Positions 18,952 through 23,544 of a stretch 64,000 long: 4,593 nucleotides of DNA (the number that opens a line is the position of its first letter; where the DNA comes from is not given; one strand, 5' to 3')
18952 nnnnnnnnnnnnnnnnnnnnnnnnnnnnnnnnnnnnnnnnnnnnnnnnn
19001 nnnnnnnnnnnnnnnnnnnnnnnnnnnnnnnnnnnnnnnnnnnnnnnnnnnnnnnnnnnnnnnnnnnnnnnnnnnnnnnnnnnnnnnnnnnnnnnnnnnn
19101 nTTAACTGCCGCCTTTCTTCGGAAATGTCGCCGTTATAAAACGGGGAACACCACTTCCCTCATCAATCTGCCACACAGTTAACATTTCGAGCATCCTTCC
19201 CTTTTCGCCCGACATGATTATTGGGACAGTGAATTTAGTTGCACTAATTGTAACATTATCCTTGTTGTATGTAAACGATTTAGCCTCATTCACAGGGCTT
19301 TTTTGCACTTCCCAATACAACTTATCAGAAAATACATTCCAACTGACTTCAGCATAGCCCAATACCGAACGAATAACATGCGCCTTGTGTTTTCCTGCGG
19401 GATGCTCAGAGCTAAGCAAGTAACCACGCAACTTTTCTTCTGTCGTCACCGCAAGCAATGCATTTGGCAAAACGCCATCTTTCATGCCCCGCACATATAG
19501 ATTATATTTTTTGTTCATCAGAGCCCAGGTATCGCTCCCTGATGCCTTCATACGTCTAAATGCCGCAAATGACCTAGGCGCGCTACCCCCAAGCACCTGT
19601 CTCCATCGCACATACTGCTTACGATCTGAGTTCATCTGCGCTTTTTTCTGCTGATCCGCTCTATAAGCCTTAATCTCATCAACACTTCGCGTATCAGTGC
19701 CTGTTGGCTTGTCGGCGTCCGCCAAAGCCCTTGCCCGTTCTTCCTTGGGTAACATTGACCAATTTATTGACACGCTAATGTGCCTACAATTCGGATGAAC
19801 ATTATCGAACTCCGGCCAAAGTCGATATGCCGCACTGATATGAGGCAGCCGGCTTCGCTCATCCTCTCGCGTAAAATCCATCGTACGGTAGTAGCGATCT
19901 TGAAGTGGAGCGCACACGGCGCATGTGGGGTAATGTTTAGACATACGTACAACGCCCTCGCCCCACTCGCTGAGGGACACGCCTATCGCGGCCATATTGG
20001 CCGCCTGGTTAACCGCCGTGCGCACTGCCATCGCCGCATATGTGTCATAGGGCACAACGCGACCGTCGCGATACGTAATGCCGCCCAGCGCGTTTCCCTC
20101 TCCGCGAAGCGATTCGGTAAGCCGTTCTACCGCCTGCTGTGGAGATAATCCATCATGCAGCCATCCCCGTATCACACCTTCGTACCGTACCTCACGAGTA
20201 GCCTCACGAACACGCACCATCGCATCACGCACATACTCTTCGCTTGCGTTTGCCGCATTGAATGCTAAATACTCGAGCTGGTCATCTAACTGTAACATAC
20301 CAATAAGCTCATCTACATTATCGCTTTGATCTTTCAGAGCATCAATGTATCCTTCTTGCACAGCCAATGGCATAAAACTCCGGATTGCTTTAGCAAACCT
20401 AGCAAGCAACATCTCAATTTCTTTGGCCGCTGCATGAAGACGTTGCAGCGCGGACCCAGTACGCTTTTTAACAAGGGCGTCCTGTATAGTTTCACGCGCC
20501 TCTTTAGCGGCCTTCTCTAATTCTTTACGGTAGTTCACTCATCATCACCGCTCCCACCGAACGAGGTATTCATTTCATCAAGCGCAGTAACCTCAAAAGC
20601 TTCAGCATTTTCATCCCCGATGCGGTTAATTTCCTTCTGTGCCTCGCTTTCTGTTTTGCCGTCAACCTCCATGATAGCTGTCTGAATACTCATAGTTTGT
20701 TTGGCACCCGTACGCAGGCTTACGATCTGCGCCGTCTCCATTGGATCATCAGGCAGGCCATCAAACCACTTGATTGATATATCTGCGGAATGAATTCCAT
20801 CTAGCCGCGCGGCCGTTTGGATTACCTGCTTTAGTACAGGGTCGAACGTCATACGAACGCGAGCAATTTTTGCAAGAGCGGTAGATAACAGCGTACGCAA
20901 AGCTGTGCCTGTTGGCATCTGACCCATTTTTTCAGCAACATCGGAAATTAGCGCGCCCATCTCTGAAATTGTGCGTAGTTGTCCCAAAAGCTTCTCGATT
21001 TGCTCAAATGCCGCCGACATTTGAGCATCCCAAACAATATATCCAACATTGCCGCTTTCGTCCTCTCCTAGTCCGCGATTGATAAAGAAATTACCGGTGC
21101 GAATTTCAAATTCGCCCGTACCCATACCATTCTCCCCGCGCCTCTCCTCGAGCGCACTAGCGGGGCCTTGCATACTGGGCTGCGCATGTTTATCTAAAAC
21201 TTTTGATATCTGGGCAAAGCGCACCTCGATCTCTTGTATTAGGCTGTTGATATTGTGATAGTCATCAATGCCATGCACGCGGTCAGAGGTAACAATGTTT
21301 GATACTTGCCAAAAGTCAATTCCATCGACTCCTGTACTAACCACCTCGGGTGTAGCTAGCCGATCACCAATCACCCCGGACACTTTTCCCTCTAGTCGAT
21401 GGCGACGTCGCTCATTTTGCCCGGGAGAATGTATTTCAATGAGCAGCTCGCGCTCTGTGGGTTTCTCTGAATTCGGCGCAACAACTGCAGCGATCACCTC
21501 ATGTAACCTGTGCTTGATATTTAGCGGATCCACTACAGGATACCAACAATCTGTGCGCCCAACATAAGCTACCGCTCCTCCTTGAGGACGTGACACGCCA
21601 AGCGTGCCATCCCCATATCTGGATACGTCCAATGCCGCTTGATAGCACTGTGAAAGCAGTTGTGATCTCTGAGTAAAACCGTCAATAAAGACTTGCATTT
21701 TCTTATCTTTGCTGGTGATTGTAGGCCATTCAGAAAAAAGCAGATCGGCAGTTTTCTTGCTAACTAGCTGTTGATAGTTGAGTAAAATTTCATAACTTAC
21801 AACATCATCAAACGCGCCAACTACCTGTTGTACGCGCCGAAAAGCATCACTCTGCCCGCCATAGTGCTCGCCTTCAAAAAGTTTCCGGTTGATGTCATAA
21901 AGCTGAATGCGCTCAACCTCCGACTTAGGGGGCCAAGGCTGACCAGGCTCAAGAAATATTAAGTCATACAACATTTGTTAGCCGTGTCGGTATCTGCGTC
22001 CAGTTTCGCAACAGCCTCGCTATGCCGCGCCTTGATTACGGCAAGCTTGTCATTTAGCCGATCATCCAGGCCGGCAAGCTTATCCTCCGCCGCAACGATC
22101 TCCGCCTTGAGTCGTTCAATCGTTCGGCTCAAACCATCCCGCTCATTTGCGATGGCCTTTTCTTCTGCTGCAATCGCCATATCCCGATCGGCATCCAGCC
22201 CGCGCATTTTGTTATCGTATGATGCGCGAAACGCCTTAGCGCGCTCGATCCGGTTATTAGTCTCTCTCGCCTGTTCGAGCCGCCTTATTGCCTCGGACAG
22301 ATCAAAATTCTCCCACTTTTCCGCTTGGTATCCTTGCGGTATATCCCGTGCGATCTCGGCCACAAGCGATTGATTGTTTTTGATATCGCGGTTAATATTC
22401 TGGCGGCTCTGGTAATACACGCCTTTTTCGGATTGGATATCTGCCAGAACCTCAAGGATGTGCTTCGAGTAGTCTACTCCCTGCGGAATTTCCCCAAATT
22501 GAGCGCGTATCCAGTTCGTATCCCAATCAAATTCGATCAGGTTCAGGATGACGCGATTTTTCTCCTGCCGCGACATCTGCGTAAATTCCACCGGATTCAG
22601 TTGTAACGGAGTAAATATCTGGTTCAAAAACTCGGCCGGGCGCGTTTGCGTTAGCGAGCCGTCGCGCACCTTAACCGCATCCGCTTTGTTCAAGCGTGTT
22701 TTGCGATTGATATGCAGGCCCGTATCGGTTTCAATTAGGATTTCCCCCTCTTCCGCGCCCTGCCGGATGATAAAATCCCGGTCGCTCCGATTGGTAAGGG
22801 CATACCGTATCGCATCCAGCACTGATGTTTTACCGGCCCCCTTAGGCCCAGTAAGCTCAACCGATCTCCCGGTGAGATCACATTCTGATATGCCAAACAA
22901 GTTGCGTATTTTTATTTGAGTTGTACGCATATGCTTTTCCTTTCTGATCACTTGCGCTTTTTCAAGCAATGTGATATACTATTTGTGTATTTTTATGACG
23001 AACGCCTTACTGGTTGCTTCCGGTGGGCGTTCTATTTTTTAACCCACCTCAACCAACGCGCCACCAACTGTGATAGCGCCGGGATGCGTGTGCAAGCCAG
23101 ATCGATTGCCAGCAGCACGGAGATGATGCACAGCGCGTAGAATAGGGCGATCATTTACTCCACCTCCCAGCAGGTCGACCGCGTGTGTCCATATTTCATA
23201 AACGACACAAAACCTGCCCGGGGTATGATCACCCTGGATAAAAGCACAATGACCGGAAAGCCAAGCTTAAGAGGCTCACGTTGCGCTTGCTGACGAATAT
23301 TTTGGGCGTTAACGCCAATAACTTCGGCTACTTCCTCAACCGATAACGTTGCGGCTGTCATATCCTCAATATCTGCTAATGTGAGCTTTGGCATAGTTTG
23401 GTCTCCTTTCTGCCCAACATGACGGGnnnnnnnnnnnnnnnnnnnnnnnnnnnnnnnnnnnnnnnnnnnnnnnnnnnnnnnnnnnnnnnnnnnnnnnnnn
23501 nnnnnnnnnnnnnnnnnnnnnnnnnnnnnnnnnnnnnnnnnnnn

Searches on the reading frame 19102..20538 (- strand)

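Call 88: search_protein_families(library=pfam, proteins=[window:19102-20538:-], max_evalue=0.001)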
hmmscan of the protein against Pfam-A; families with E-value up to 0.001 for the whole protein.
window:19102-20538:- (478 aa): 2 families
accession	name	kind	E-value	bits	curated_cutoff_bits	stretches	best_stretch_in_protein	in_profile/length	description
PF21814.2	DUF6883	-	2.7e-15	57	27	1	357-470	2-106/110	Domain of unknown function (DUF6883)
PF06152.16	Phage_min_cap2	-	5.9e-13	48.9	26.3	1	50-257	72-281/366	Phage minor capsid protein 2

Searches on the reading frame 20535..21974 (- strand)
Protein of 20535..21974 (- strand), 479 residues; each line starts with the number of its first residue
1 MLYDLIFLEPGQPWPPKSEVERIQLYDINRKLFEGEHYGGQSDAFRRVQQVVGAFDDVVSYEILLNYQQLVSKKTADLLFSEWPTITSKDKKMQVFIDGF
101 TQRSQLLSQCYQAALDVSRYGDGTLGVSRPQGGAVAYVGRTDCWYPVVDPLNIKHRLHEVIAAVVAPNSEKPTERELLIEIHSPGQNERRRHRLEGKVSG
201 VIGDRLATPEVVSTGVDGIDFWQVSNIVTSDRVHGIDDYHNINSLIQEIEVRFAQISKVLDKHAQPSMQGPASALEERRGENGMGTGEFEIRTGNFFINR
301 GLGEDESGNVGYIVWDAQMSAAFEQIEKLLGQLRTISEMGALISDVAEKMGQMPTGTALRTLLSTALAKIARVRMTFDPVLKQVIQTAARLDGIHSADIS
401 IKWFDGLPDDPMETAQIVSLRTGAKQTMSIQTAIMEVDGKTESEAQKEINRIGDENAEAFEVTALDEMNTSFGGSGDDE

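Call 43: search_protein_families(library=pfam, proteins=[window:20535-21974:-], max_evalue=0.01)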
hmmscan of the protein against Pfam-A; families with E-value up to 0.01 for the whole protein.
window:20535-21974:- (479 aa): 1 family
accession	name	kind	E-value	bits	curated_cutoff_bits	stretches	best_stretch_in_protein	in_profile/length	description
PF05133.19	SPP1_portal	-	3.1e-13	49.9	25.5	2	238-459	202-413/416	Phage portal protein, SPP1 Gp6-like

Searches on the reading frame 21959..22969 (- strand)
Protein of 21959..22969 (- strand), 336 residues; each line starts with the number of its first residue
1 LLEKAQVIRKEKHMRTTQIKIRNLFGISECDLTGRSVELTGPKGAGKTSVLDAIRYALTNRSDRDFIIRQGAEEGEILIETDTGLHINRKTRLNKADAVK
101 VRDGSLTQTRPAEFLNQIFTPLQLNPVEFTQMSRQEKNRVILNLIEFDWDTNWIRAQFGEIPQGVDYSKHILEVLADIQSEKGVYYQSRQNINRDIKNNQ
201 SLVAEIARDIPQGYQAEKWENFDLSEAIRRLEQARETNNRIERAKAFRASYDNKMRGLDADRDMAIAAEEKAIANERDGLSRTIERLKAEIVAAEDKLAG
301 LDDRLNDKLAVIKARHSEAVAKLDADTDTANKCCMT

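Call 43: search_protein_families(library=pfam, proteins=[window:21959-22969:-], max_evalue=0.01)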
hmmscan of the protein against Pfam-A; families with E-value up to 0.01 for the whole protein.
window:21959-22969:- (336 aa): 8 families
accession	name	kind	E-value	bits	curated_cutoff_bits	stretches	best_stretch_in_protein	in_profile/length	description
PF13476.12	AAA_23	-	1.2e-09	39.5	27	1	30-290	15-199/201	AAA domain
PF13555.12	AAA_29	-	2.8e-05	24.2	27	1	32-66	21-54/61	P-loop containing region of AAA domain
PF02463.25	SMC_N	-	0.00014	21.8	40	1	32-66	22-56/220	RecF/RecN/SMC N terminal domain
PF13191.12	AAA_16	-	0.0018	19.3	32.6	1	15-61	5-51/167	AAA ATPase domain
PF13304.12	AAA_21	-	0.0026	18.3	27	0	39-62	4-43/304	AAA domain, putative AbiEii toxin, Type IV TA system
PF13238.12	AAA_18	-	0.0037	18.2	29.4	0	38-105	2-63/128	AAA domain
PF13401.12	AAA_22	-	0.0039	17.9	27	0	35-134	6-65/130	AAA domain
PF13175.12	AAA_15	-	0.0046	17.1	32.1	1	14-308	1-263/374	AAA ATPase domain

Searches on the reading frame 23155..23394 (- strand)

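Call 43: search_protein_families(library=pfam, proteins=[window:23155-23394:-], max_evalue=0.01)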
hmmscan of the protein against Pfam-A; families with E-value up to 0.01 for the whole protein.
window:23155-23394:- (79 aa): 2 families
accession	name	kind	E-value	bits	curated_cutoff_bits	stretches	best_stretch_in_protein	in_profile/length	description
PF07373.16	CAMP_factor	-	0.0042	17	23.3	1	5-60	62-117/219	CAMP factor (Cfa)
PF08281.18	Sigma70_r4_2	-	0.0087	16.1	25.7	0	17-39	27-49/54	Sigma-70, region 4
